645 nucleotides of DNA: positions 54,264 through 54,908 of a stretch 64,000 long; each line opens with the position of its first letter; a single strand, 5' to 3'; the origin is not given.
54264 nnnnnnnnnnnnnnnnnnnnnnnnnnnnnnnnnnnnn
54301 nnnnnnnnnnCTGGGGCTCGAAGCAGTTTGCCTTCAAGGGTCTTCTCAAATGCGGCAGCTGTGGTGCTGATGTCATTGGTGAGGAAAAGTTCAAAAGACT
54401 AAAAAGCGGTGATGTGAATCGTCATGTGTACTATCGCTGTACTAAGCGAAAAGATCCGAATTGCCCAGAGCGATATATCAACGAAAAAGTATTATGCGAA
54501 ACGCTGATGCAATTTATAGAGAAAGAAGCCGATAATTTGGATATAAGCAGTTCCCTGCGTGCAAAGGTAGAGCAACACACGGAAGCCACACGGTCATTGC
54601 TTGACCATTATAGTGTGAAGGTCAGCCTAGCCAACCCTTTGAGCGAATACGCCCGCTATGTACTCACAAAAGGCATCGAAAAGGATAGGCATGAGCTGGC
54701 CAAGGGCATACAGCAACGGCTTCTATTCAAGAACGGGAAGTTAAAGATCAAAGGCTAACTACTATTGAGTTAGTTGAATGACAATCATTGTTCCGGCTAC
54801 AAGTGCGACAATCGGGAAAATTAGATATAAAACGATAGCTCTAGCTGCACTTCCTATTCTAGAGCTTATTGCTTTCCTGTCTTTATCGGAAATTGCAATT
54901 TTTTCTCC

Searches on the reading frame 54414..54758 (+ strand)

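Call 44: search_protein_families(library=pfam, proteins=[window:54414-54758:+], max_evalue=0.01)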
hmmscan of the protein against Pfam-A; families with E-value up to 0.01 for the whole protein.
window:54414-54758:+ (114 aa): 2 families
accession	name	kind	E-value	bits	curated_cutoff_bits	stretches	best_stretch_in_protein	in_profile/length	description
PF13408.12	Zn_ribbon_recom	-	0.00081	20.2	25.3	1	2-35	22-57/58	Recombinase zinc beta ribbon domain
PF22985.3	KH_BICC1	-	0.0024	18.1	27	1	47-101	11-63/73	Protein bicaudal C homolog 1, KH-like domain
